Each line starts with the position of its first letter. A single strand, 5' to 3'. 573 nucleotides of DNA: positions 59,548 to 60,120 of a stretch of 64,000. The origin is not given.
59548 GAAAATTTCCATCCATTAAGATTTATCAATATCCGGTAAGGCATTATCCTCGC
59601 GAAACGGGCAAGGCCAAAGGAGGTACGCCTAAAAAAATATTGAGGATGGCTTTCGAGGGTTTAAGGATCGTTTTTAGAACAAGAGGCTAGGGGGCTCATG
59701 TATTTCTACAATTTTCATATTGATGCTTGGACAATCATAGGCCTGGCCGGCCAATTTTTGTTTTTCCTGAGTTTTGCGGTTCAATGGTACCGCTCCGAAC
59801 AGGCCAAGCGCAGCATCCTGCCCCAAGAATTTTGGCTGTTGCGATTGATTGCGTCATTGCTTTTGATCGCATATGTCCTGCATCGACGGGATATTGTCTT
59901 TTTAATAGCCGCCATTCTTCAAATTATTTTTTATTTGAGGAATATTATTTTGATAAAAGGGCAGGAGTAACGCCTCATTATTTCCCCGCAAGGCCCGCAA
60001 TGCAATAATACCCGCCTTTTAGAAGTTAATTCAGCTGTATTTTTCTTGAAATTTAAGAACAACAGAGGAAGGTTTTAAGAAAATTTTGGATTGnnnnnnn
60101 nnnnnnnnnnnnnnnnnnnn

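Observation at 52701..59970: Probable protein/lipid glycosylation locus around the collagen-like genes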

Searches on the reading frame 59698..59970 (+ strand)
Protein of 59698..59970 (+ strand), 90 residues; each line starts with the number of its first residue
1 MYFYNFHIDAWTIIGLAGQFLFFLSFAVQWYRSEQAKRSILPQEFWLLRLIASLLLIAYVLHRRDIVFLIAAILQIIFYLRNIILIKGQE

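Call 6: search_protein_families(library=pfam, proteins=[window:59698-59970:+], max_evalue=0.1)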
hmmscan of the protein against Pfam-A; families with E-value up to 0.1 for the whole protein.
window:59698-59970:+ (90 aa): 1 family
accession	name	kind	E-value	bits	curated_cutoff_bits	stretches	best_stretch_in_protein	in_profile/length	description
PF07578.16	LAB_N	-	1.1e-21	77.2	26.7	1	14-83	1-70/71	Lipid A Biosynthesis N-terminal domain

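Call 7: search_protein_families(library=ncbifam, proteins=[window:59698-59970:+], max_evalue=0.01)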
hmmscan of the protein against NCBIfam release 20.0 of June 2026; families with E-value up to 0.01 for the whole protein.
window:59698-59970:+ (90 aa): 1 family
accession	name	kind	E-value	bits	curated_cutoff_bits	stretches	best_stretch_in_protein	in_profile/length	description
NF002173.0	PRK01021.1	equivalog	7.2e-08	31.4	1033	1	14-83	13-82/610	lipid-A-disaccharide synthase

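Call 30: find_homologous_proteins(query=window:59698-59967:+, max_evalue=0.001)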
Query window:59698-59967:+ (90 aa): 3 proteins with E <= 0.001 among 7 candidates.
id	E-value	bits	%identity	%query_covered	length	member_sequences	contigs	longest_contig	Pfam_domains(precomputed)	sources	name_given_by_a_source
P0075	1.6e-49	184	100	100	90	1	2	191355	PF07578.17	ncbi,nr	ncbi:MAG: lipid-A-disaccharide synthase N-terminal domain-containing protein [Candidatus Omnitrophic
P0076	5.0e-31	124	69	100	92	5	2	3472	PF07578.17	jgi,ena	-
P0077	1.1e-19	88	52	91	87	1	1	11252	PF07578.17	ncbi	-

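Call 31: find_encoding_contigs(protein=P0075, flank=3000, max_places=3)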
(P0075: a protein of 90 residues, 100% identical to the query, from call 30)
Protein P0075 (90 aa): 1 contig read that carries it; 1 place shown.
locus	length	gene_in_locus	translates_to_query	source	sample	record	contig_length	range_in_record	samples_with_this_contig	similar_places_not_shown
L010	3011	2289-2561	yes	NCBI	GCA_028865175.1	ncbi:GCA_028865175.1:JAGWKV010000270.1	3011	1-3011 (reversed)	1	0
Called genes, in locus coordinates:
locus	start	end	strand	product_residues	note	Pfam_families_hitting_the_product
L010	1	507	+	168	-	PF00590:TP_methylase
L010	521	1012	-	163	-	-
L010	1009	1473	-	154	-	-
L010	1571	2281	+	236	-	PF13641:Glyco_tranf_2_3, PF00535:Glycos_transf_2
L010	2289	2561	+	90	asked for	PF07578:LAB_N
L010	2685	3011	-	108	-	?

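Call 32: find_encoding_contigs(protein=P0077, flank=10000, max_places=2)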
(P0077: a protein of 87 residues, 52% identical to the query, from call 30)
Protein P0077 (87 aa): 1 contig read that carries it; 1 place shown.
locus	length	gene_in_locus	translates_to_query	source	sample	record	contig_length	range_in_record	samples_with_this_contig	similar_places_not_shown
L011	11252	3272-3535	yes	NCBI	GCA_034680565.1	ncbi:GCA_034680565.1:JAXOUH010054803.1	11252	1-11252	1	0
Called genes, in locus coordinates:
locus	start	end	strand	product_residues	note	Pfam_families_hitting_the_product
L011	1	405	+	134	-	?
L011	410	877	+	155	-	-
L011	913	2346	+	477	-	PF09852:DUF2079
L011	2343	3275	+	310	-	PF00535:Glycos_transf_2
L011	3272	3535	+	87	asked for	PF07578:LAB_N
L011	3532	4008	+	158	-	PF00293:NUDIX, PF22327:Nudt16-like (weak)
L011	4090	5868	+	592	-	PF01807:Zn_ribbon_DnaG, PF08275:DNAG_N, PF01751:Toprim (weak), PF13155:Toprim_2, PF13662:Toprim_4, PF10410:DnaB_bind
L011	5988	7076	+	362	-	PF03979:Sigma70_r1_1, PF00140:Sigma70_r1_2, PF04542:Sigma70_r2, PF04539:Sigma70_r3, PF04545:Sigma70_r4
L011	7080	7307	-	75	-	-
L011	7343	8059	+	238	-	PF01925:TauE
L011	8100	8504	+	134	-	PF23477:zf_Tbcl_2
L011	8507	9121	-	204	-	-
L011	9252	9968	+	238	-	-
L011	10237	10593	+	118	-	-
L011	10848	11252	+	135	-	?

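Call 33: find_encoding_contigs(protein=P0076, flank=5000, max_places=3)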
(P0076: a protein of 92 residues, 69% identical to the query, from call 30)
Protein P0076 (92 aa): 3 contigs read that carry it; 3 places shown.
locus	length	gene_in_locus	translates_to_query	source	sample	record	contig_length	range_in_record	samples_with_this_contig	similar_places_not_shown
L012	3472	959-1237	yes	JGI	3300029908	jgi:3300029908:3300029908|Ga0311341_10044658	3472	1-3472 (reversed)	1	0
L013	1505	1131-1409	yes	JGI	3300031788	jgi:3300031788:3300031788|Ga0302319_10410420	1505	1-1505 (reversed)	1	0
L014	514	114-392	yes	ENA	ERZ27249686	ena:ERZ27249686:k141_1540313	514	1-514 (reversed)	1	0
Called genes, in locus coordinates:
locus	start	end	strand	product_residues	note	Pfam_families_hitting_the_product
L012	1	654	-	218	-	?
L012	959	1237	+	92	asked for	PF07578:LAB_N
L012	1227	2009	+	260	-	PF00535:Glycos_transf_2, PF10111:Glyco_tranf_2_2 (weak)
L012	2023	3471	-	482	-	?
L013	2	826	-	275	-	?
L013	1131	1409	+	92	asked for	PF07578:LAB_N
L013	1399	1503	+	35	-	?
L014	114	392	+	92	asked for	PF07578:LAB_N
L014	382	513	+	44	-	?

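Call 62: search_protein_families(library=pfam, proteins=[L012:2023-3429:-, L012:1227-2009:+, L011:913-2346:+, L011:2343-3275:+], max_evalue=0.01)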
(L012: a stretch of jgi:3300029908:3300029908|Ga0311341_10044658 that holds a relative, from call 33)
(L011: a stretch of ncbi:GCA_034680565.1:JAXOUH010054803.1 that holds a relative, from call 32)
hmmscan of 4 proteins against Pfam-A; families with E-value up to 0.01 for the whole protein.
L012:2023-3429:- (468 aa): 1 family
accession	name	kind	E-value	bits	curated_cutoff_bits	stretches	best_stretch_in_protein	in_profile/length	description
PF13231.12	PMT_2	-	2.9e-08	34.5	26.1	1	39-189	6-155/160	Dolichyl-phosphate-mannose-protein mannosyltransferase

L012:1227-2009:+ (260 aa): 2 families
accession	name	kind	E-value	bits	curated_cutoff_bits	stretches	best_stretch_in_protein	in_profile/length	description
PF00535.33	Glycos_transf_2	-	2.3e-28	99.7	23.3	1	11-163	1-161/168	Glycosyl transferase family 2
PF10111.15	Glyco_tranf_2_2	-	9.8e-06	25.7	27.3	1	11-98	1-92/276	Glycosyltransferase like family 2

L011:913-2346:+ (477 aa): 1 family
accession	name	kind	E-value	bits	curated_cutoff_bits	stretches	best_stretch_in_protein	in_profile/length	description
PF09852.15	DUF2079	-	7.5e-55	187.2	28.2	1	27-464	1-450/459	Predicted membrane protein (DUF2079)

L011:2343-3275:+ (310 aa): 3 families
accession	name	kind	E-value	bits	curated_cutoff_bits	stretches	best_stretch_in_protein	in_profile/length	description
PF00535.33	Glycos_transf_2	-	3.8e-27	95.7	23.3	1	7-169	1-166/168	Glycosyl transferase family 2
PF10111.15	Glyco_tranf_2_2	-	0.00037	20.5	27.3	1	7-98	1-91/276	Glycosyltransferase like family 2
PF13641.12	Glyco_tranf_2_3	-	0.0027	18.2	27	1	4-98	1-96/230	Glycosyltransferase like family 2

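Call 77: predict_structure(alignment_id=A4)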
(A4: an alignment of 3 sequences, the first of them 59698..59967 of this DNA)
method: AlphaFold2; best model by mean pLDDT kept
length: 90 residues; sequences in the alignment: 3
mean_pLDDT: 74.1   pTM: 0.56
mean pLDDT of the five models: 74.1, 72.0, 71.0, 65.8, 61.6
residues with pLDDT >= 90: 0; 70-90: 71; 50-70: 15; < 50: 4
segments of 3 or more residues with pLDDT < 50: 1-3
pLDDT, mean of each block of 10 residues (from residue 1): 55 81 81 68 74 80 77 79 72
secondary structure, 60 per line:
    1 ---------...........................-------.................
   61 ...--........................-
elements in order: H10-36 H44-63 H66-89

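Call 79: fold_search(model_id=the predicted structure, library=pdb)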
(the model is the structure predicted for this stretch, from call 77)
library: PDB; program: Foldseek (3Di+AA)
matches with E <= 10: 24; with E <= 0.001: 0
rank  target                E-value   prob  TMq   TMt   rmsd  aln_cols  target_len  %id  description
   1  9nc9_D                3.8e+00  0.30  0.44  0.07   3.6        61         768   15  Helical assembly of AVAST5 filament (released 2026-02-18)
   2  2w2u_B                4.5e+00  0.23  0.51  0.59   4.0        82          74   16  STRUCTURAL INSIGHT INTO THE INTERACTION BETWEEN ARCHAEAL ESCRT-III AND AAA-ATPASE (released 2009-07-14)
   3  2w2u_A                4.5e+00  0.23  0.51  0.58   4.0        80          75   16  STRUCTURAL INSIGHT INTO THE INTERACTION BETWEEN ARCHAEAL ESCRT-III AND AAA-ATPASE (released 2009-07-14)
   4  2v6y_B                4.8e+00  0.28  0.54  0.64   3.4        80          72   11  Structure of the MIT domain from a S. solfataricus Vps4-like ATPase (released 2007-10-16)
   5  2v6y_A                5.1e+00  0.25  0.54  0.62   3.4        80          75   14  Structure of the MIT domain from a S. solfataricus Vps4-like ATPase (released 2007-10-16)
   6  4tq6_B                5.4e+00  0.11  0.40  0.17   5.3        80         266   18  Structure of a UbiA homolog from Archaeoglobus fulgidus bound to Cd2+ (released 2014-07-16)
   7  5ctg_C                5.7e+00  0.14  0.47  0.25   4.7        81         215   16  The 3.1 A resolution structure of a eukaryotic SWEET transporter (released 2015-10-28)
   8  9nc9_P                6.1e+00  0.12  0.44  0.07  10.2        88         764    8  Helical assembly of AVAST5 filament (released 2026-02-18)
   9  4txp_A                6.4e+00  0.28  0.63  0.39   3.8        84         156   11  Crystal structure of LIP5 N-terminal domain (released 2015-02-11)
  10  7eeb_M                7.3e+00  0.23  0.64  0.51   3.7        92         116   13  Structure of the CatSpermasome (released 2021-07-28)
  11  4x5n_B                7.3e+00  0.12  0.45  0.44   5.7        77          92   21  Crystal structure of SemiSWEET in the inward-open and outward-open conformations (released 2015-01-21)
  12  4txr_A                7.7e+00  0.28  0.67  0.40   3.3        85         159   12  Crystal structure of LIP5 N-terminal domain complexed with CHMP1B MIM and CHMP5 MIM (released 2015-02-11)
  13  8gaa_A                7.7e+00  0.08  0.42  0.22   9.7        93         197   15  C6HR1_4r: Extendable repeat protein hexamer (released 2023-08-30)
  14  9nc9_G                8.7e+00  0.16  0.42  0.06   3.4        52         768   15  Helical assembly of AVAST5 filament (released 2026-02-18)
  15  7xdi_F                8.7e+00  0.09  0.40  0.10   5.8        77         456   10  Tail structure of bacteriophage SSV19 (released 2022-08-10)
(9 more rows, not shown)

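Call 80: search_protein_representatives(protein=window:59698-59967:+)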
Query: 90 residues. Proteins with E-value up to 0.001 (for the whole library): 1601; up to 1e-10: 466; up to 1e-30: 0. The best 150 are listed.
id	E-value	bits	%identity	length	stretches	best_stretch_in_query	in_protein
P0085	6.6e-30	119.2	43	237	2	10-89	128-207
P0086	9.5e-30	118.7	41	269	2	11-88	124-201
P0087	1.2e-29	118.4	44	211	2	10-86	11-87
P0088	9.3e-28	112.4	40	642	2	10-87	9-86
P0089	1.6e-26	108.4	38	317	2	2-85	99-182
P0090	1.7e-26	108.3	40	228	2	8-85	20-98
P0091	2.1e-26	108.1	42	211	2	4-87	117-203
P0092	3.3e-26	107.4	39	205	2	8-88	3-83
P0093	6.9e-26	106.4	42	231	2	9-83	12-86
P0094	7.9e-26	106.2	41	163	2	9-85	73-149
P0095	1.1e-25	105.7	35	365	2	8-89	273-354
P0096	2.9e-25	104.4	39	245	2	10-87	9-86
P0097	2.7e-24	101.3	38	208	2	8-88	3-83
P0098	3.1e-24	101.1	44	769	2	11-87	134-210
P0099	4.0e-24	100.7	39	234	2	10-85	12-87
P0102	1.7e-23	98.7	38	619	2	10-87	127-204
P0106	3.9e-23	97.6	38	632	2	10-87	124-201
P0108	1.0e-22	96.3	38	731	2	10-89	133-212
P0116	4.8e-22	94.1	37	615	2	10-88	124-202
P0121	1.7e-21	92.4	36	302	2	11-86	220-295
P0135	7.1e-20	87.2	38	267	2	13-89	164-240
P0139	2.4e-19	85.5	39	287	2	14-84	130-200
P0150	8.0e-19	83.8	36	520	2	10-87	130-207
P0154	1.7e-18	82.8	36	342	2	10-86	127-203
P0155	1.9e-18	82.6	47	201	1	6-86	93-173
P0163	6.6e-18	80.9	42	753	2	14-85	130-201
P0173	3.2e-17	78.7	38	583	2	13-86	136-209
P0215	2.9e-15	72.4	33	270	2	11-88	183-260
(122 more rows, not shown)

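Call 81: search_protein_families(library=pfam, proteins=[P0088, P0098, P0102, P0108, P0150, P0163, P0173, P0095, P0089, P0154], max_evalue=0.001)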
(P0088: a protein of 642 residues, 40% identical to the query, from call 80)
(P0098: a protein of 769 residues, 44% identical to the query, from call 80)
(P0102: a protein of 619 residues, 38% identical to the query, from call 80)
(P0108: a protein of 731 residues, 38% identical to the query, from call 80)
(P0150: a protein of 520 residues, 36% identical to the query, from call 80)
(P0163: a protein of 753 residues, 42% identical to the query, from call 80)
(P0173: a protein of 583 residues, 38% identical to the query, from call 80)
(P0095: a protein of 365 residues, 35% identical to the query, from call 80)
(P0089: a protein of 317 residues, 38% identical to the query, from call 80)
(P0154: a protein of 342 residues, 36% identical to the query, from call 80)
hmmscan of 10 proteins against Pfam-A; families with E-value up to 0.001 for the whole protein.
P0088 (642 aa): 2 families
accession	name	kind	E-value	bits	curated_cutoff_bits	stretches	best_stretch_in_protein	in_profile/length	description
PF07578.16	LAB_N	-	1.2e-48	163.5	26.7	2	13-82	1-70/71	Lipid A Biosynthesis N-terminal domain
PF09594.16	GT87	-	4.3e-30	105.6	25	1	290-546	1-237/237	Glycosyltransferase family 87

P0098 (769 aa): 3 families
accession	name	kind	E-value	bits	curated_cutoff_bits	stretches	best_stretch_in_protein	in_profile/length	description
PF07578.16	LAB_N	-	1e-50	170.1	26.7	2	14-83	1-70/71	Lipid A Biosynthesis N-terminal domain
PF13231.12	PMT_2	-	6.4e-16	59.4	26.1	1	279-445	2-160/160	Dolichyl-phosphate-mannose-protein mannosyltransferase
PF02366.24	PMT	-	4.7e-15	56.3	22.7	1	279-450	63-238/245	Dolichyl-phosphate-mannose-protein mannosyltransferase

P0102 (619 aa): 2 families
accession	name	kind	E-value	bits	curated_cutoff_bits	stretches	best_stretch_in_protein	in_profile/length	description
PF07578.16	LAB_N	-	6.2e-48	161.2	26.7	2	13-84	1-71/71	Lipid A Biosynthesis N-terminal domain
PF09594.16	GT87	-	1.5e-06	28.6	25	1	290-518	4-231/237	Glycosyltransferase family 87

P0108 (731 aa): 2 families
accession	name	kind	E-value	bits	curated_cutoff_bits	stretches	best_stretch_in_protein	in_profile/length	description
PF07578.16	LAB_N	-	5.3e-56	187.1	26.7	2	12-82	1-71/71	Lipid A Biosynthesis N-terminal domain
PF13231.12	PMT_2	-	2.5e-15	57.5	26.1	1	280-440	1-160/160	Dolichyl-phosphate-mannose-protein mannosyltransferase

P0150 (520 aa): 2 families
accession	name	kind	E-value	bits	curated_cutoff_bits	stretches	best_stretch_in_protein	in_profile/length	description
PF07578.16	LAB_N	-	1.5e-49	166.4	26.7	2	134-204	1-71/71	Lipid A Biosynthesis N-terminal domain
PF03279.18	Lip_A_acyltrans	-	3e-37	128.8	22.3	1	244-515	21-294/295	Bacterial lipid A biosynthesis acyltransferase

P0163 (753 aa): 3 families
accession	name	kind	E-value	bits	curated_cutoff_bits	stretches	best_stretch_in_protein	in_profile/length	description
PF07578.16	LAB_N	-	1.1e-52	176.5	26.7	2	131-200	2-71/71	Lipid A Biosynthesis N-terminal domain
PF13231.12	PMT_2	-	2.4e-22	80.3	26.1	1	278-436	1-160/160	Dolichyl-phosphate-mannose-protein mannosyltransferase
PF02366.24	PMT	-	5.9e-20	72.3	22.7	1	247-450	29-244/245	Dolichyl-phosphate-mannose-protein mannosyltransferase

P0173 (583 aa): 2 families
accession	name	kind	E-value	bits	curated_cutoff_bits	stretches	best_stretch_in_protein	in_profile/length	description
PF02684.21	LpxB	-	8.7e-83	278.7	22.6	1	221-557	3-346/374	Lipid-A-disaccharide synthetase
PF07578.16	LAB_N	-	6.2e-44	148.4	26.7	2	137-207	1-71/71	Lipid A Biosynthesis N-terminal domain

P0095 (365 aa): 1 family
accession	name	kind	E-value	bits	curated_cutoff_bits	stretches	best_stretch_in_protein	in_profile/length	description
PF07578.16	LAB_N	-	1.9e-50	169.3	26.7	2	26-94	2-70/71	Lipid A Biosynthesis N-terminal domain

P0089 (317 aa): 1 family
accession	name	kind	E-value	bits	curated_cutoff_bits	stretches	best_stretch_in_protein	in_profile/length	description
PF07578.16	LAB_N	-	1e-46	157.4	26.7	2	112-180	2-70/71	Lipid A Biosynthesis N-terminal domain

P0154 (342 aa): 1 family
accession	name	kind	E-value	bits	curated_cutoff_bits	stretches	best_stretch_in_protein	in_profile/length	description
PF07578.16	LAB_N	-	2.1e-51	172.3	26.7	2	132-201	2-71/71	Lipid A Biosynthesis N-terminal domain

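Call 90: search_protein_families(library=pfam, proteins=[P0106, P0116, P0085, P0087, P0121, P0139, P0086, P0215, P0155, P0135], max_evalue=0.001)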
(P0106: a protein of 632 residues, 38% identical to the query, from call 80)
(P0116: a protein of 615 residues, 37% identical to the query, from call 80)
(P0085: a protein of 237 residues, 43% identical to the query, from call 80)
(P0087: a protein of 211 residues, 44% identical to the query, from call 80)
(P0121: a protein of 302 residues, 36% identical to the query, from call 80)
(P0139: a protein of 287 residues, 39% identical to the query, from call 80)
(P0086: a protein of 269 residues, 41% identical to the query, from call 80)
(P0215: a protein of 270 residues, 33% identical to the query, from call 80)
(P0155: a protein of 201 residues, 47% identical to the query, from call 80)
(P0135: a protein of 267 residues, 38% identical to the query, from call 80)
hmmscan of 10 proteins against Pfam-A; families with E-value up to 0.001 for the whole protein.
P0106 (632 aa): 2 families
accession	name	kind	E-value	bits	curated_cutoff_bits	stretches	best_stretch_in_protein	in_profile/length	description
PF07578.16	LAB_N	-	4.8e-52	174.4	26.7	2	13-82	1-70/71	Lipid A Biosynthesis N-terminal domain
PF09594.16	GT87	-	6.9e-18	65.7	25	1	294-535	5-231/237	Glycosyltransferase family 87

P0116 (615 aa): 2 families
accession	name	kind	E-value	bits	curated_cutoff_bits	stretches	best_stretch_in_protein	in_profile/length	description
PF07578.16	LAB_N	-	8.8e-52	173.6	26.7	2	13-82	1-70/71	Lipid A Biosynthesis N-terminal domain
PF09594.16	GT87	-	6.1e-18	65.9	25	1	280-523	4-237/237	Glycosyltransferase family 87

P0085 (237 aa): 2 families
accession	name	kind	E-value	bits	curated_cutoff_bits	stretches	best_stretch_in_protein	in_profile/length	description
PF07578.16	LAB_N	-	6.9e-59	196.3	26.7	2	11-80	1-70/71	Lipid A Biosynthesis N-terminal domain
PF03083.21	MtN3_slv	-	2.8e-05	24.5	23.7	0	35-77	31-73/87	Sugar efflux transporter for intercellular exchange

P0087 (211 aa): 1 family
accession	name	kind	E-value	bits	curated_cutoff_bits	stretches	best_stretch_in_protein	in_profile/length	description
PF07578.16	LAB_N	-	2.3e-55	185.1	26.7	2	136-204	2-70/71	Lipid A Biosynthesis N-terminal domain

P0121 (302 aa): 1 family
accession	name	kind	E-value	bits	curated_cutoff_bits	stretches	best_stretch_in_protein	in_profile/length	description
PF07578.16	LAB_N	-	3.7e-42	142.8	26.7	2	22-86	6-70/71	Lipid A Biosynthesis N-terminal domain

P0139 (287 aa): 1 family
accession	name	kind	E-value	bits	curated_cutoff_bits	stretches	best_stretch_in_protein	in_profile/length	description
PF07578.16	LAB_N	-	4.2e-54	181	26.7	2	131-200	2-71/71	Lipid A Biosynthesis N-terminal domain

P0086 (269 aa): 1 family
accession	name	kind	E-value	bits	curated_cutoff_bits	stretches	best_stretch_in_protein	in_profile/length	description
PF07578.16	LAB_N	-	3.6e-52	174.8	26.7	2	12-81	1-70/71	Lipid A Biosynthesis N-terminal domain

P0215 (270 aa): 1 family
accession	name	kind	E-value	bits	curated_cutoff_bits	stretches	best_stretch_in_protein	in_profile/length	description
PF07578.16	LAB_N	-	1.6e-40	137.5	26.7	2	56-125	1-70/71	Lipid A Biosynthesis N-terminal domain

P0155 (201 aa): 1 family
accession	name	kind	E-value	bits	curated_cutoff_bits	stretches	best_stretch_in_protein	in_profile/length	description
PF07578.16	LAB_N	-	1.3e-28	99.3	26.7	1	102-171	2-71/71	Lipid A Biosynthesis N-terminal domain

P0135 (267 aa): 1 family
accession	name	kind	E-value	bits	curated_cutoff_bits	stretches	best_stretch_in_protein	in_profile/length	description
PF07578.16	LAB_N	-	2.4e-50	169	26.7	2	165-234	1-70/71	Lipid A Biosynthesis N-terminal domain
